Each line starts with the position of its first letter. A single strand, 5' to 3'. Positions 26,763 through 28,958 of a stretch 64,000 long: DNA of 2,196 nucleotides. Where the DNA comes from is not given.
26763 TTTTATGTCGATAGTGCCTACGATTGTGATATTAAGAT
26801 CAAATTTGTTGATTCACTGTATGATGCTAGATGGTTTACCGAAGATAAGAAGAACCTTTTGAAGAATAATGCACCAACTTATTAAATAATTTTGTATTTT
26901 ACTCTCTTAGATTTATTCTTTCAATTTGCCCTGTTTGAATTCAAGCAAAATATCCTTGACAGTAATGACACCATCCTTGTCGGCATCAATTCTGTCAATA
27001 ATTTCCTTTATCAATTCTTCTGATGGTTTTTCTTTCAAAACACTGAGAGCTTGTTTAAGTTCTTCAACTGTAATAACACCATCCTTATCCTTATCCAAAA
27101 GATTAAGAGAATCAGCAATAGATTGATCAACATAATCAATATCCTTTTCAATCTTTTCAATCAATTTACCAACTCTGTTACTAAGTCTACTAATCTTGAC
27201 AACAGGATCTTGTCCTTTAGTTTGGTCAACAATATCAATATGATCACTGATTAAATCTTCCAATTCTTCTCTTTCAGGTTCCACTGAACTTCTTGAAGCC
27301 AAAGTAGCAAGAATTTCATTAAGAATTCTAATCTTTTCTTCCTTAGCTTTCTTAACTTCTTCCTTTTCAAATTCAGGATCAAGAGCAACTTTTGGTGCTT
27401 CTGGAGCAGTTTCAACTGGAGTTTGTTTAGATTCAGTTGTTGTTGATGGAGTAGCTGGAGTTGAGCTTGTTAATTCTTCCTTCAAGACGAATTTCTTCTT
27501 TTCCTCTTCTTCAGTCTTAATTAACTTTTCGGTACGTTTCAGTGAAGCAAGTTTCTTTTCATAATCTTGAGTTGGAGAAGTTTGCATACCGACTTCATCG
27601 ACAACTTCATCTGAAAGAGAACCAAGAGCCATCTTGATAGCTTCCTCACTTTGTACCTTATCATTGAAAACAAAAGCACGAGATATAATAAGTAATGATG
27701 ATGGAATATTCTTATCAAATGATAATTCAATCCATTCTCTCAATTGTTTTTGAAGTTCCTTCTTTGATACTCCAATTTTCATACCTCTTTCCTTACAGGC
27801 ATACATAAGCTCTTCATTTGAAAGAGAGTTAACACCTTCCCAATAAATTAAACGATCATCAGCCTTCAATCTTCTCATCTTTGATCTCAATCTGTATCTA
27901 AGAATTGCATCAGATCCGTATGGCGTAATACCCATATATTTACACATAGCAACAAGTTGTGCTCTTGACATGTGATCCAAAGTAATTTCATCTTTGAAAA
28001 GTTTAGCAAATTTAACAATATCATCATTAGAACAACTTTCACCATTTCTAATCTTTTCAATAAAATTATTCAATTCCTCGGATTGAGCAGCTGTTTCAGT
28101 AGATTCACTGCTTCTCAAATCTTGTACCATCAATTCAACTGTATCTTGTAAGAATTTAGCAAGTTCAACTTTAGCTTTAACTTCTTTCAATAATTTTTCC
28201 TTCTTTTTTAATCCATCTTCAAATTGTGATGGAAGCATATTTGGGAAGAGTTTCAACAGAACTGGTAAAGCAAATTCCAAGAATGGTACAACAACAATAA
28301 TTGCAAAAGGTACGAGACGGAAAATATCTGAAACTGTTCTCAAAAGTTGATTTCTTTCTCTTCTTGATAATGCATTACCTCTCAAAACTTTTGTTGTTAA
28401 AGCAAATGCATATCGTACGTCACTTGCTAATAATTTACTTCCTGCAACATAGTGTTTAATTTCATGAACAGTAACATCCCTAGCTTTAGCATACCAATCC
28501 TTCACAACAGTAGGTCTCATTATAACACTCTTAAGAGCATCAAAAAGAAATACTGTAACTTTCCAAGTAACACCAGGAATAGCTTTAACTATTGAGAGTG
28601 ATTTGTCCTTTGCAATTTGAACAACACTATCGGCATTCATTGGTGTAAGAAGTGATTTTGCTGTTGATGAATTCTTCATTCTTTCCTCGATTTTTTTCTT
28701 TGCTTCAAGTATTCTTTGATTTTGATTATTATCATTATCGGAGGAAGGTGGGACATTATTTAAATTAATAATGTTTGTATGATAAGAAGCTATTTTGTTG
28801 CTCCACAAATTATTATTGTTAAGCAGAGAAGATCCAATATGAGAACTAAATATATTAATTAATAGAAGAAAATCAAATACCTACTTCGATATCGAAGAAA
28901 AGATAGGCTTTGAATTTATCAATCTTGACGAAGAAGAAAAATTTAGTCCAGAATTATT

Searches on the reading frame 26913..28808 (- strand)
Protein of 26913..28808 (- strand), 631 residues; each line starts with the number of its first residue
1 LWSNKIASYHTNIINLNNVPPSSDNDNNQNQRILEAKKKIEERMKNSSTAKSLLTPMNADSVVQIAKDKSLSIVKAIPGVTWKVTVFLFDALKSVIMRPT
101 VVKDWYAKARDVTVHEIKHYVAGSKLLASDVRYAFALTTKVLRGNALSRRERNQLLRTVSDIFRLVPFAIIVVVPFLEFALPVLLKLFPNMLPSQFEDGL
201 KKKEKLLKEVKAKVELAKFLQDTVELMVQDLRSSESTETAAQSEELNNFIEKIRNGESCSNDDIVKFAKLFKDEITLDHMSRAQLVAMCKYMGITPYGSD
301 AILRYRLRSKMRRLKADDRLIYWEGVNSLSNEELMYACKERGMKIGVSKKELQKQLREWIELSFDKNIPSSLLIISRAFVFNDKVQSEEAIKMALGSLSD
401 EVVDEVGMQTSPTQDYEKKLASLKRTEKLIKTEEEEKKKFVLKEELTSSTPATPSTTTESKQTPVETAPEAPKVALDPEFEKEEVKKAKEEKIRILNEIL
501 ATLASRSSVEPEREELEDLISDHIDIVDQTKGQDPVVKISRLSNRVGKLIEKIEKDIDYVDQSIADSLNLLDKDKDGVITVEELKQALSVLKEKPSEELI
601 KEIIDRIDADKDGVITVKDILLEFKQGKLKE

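Call 22: search_protein_families(library=pfam, proteins=[window:26913-28808:-], max_evalue=0.00001)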
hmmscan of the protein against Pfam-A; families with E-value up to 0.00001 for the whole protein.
window:26913-28808:- (631 aa): 6 families
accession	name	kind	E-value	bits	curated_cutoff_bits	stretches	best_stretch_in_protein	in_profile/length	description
PF07766.19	LETM1_RBD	-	6.8e-86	288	25.3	1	147-379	1-228/229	LETM1-like, RBD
PF13499.12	EF-hand_7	-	9.2e-11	42.4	30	1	563-620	3-62/67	EF-hand domain pair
PF00036.39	EF-hand_1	-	1.3e-09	37.4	25.4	0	568-589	6-27/29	EF hand domain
PF13405.12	EF-hand_6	-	2.6e-09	36.4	25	0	568-590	6-28/30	EF-hand domain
PF13202.12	EF-hand_5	-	3.5e-08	33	25.9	0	564-586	1-23/25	EF hand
PF13833.12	EF-hand_8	-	1.2e-07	31.8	28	1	575-619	1-46/54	EF-hand domain pair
